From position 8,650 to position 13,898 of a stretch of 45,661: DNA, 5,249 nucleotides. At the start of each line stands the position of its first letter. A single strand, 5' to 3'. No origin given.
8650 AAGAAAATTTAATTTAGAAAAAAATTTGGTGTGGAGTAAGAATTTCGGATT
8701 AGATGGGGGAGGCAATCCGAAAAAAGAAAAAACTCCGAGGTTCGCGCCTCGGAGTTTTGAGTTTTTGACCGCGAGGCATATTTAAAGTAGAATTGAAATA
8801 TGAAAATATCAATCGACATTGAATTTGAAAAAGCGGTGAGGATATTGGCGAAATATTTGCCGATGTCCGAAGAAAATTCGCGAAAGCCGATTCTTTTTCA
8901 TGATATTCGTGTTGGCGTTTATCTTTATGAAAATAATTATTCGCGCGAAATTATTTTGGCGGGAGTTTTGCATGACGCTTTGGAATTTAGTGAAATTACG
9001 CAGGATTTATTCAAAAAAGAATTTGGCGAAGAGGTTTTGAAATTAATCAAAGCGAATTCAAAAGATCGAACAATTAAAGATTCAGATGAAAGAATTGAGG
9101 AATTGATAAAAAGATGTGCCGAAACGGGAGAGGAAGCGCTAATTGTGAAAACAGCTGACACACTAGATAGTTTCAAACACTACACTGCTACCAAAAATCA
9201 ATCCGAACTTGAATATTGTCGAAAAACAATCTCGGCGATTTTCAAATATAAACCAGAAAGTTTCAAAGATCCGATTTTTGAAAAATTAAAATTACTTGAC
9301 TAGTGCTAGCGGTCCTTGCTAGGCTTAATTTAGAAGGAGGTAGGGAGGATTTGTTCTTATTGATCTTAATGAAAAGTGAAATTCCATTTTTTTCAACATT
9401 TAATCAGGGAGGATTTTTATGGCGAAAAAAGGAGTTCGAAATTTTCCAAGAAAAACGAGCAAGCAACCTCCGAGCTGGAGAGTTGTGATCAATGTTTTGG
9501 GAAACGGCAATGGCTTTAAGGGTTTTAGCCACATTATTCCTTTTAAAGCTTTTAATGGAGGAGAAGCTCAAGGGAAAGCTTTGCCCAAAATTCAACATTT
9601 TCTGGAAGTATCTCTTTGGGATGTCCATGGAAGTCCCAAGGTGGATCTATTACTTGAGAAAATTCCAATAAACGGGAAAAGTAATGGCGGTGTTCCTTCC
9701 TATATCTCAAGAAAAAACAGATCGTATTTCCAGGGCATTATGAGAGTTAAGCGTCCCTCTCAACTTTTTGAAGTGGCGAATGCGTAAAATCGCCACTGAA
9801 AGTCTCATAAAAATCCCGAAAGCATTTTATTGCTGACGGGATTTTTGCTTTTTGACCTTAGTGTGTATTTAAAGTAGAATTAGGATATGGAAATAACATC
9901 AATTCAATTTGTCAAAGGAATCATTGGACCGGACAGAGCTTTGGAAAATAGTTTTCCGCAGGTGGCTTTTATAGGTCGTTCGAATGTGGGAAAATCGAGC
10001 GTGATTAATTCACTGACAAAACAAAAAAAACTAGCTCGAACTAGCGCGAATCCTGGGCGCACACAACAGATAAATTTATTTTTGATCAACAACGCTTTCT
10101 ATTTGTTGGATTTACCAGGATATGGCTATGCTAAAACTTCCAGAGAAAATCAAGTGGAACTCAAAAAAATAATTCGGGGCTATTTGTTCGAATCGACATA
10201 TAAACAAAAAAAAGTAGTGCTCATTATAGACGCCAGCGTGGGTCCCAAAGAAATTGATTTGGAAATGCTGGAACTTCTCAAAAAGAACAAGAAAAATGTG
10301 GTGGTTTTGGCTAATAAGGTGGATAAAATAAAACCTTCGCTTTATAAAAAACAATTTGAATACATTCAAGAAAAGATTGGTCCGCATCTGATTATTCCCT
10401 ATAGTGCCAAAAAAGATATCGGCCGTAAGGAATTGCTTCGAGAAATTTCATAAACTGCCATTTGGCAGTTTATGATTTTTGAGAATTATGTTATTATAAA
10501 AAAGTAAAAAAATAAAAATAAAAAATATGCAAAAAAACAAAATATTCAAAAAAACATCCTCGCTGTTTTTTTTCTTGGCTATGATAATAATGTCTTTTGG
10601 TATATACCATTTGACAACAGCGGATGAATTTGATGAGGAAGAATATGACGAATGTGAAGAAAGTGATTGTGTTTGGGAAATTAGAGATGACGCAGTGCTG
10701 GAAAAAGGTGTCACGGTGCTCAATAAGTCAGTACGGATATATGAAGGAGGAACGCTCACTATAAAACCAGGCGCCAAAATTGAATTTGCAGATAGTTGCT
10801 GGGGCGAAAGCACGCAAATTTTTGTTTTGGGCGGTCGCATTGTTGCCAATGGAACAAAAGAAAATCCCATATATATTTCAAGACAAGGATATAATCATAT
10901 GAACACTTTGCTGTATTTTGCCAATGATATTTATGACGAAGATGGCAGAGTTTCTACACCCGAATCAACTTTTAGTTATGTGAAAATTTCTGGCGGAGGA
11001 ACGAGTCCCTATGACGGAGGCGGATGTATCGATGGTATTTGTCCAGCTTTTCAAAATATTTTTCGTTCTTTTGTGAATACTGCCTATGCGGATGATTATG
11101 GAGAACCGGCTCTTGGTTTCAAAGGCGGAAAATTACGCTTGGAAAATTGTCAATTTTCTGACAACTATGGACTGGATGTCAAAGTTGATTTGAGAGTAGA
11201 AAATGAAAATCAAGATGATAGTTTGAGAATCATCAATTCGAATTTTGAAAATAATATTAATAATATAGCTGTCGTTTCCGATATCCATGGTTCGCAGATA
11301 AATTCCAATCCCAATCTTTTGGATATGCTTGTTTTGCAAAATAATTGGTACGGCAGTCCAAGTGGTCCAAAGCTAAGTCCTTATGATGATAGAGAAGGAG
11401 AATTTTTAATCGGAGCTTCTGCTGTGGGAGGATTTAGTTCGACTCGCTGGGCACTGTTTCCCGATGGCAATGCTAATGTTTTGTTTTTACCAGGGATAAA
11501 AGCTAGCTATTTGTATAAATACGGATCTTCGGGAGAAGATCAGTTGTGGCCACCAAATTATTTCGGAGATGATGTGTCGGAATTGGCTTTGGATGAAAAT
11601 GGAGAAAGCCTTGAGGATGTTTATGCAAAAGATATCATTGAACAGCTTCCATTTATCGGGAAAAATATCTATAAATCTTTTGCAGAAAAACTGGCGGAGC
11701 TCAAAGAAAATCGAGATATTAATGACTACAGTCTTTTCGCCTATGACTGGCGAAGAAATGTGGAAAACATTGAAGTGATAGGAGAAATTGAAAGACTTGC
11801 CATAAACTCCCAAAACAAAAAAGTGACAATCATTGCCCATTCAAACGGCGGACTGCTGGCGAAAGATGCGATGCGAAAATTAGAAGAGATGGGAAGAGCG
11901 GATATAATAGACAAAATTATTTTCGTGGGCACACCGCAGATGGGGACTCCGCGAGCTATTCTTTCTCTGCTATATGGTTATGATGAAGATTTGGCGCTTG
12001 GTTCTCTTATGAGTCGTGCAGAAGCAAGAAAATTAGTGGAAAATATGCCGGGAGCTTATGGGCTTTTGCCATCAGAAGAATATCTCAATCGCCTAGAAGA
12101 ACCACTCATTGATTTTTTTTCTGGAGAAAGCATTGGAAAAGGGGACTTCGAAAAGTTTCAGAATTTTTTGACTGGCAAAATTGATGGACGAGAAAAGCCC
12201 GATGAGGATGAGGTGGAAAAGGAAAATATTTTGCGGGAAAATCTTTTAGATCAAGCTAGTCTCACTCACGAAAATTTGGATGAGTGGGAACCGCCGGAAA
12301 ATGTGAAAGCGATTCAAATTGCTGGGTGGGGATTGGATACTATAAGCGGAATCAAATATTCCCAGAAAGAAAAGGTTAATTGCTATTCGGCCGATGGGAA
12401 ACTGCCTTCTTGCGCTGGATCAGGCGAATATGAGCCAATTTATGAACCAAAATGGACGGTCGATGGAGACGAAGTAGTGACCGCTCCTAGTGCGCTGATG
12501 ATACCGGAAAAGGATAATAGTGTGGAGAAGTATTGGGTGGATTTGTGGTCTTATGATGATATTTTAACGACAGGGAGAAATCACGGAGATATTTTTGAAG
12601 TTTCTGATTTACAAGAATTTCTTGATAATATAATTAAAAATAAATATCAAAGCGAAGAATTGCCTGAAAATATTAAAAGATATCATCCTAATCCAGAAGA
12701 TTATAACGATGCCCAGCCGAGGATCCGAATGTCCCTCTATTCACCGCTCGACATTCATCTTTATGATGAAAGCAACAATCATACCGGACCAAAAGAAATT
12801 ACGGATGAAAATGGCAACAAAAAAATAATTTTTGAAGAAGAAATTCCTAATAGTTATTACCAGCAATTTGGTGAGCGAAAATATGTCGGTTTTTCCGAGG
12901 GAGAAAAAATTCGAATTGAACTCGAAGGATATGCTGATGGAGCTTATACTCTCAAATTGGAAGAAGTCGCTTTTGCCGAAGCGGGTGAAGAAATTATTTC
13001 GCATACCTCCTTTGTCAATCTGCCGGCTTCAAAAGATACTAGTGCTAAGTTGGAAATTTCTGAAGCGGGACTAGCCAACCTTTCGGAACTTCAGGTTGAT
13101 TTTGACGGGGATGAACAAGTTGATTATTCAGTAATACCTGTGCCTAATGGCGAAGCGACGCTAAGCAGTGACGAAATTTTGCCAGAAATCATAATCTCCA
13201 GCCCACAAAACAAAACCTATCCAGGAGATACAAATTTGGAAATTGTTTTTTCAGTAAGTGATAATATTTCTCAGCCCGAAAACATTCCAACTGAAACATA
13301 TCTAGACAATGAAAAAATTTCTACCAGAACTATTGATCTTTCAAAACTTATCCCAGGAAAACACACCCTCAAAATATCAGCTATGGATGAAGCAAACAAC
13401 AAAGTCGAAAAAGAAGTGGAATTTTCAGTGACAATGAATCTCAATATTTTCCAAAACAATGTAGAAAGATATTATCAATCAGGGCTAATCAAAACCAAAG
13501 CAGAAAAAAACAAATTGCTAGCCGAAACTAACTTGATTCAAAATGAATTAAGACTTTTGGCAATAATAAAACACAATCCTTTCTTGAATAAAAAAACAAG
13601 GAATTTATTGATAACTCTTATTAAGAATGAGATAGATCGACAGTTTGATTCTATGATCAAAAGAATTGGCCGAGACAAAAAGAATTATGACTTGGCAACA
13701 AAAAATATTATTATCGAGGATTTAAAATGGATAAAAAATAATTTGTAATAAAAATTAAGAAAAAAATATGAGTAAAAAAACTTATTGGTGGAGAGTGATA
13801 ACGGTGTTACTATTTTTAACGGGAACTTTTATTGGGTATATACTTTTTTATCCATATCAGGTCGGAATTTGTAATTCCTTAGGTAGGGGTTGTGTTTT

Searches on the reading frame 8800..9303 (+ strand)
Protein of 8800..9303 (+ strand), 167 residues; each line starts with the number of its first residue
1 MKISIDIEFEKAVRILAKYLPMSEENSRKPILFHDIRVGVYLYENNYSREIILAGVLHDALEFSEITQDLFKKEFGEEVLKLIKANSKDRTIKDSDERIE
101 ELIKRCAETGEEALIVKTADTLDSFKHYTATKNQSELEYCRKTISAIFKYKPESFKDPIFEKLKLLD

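Call 65: search_protein_families(library=pfam, proteins=[window:8800-9303:+], max_evalue=0.00001)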
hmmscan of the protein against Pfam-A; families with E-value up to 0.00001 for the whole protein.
window:8800-9303:+ (167 aa): 1 family
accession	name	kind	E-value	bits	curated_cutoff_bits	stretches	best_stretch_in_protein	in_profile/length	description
PF13328.12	HD_4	-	4.5e-09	36.7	27.2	1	13-142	2-141/156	HD domain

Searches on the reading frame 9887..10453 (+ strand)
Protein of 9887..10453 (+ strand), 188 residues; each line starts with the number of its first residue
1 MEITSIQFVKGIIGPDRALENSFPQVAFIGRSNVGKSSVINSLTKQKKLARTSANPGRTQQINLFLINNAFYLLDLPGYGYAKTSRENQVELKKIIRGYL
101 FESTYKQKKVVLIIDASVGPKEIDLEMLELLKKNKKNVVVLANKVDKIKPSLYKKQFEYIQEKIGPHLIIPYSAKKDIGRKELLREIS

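Call 65: search_protein_families(library=pfam, proteins=[window:9887-10453:+], max_evalue=0.00001)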
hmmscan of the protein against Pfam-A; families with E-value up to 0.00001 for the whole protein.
window:9887-10453:+ (188 aa): 4 families
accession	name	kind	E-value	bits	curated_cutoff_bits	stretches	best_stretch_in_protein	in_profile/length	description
PF01926.29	MMR_HSR1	-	2.6e-21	76.3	21.9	1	25-144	1-113/113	50S ribosome-binding GTPase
PF02421.24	FeoB_N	-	4.7e-15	55.9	27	1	25-187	2-156/156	Ferrous iron transport protein B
PF00009.33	GTP_EFTU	-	1.1e-08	35.3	26.5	1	109-187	95-182/188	Elongation factor Tu GTP binding domain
PF03193.22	RsgA_GTPase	-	2.4e-08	34.4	30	0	26-79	109-168/174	RsgA GTPase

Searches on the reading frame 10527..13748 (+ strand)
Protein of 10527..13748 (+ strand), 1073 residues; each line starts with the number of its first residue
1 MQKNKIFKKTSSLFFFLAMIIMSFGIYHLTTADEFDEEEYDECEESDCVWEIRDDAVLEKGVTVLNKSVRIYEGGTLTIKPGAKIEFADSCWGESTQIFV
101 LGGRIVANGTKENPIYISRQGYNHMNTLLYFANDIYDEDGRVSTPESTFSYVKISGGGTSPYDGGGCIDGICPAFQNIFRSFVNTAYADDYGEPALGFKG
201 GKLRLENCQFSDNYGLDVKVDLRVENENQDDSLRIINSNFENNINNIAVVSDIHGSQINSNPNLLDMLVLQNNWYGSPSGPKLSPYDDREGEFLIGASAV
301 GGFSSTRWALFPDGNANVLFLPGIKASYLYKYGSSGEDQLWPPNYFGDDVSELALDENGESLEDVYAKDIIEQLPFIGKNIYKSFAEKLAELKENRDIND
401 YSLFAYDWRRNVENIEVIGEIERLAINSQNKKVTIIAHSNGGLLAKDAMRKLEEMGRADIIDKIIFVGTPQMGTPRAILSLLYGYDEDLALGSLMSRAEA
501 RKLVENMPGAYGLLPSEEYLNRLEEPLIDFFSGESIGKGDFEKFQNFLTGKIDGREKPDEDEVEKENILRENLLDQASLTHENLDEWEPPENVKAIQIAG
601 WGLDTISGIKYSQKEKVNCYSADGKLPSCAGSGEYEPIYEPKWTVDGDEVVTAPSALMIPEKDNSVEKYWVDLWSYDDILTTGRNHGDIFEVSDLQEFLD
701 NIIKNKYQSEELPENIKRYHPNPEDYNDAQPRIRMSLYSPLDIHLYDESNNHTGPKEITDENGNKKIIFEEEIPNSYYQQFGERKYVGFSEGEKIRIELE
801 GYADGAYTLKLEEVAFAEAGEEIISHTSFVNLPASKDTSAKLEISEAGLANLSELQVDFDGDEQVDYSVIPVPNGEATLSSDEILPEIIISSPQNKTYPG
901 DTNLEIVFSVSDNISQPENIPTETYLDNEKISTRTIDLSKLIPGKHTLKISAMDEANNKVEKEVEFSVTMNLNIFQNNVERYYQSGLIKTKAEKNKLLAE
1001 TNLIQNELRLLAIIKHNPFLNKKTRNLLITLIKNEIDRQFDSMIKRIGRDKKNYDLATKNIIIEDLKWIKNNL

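Call 66: search_protein_families(library=pfam, proteins=[window:10527-13748:+], max_evalue=0.00001)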
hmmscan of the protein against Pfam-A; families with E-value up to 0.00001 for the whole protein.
window:10527-13748:+ (1073 aa): 1 family
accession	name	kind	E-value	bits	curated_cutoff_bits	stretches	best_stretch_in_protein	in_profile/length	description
PF02450.21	LCAT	-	8.3e-15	55.3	21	1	381-520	68-209/392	Lecithin:cholesterol acyltransferase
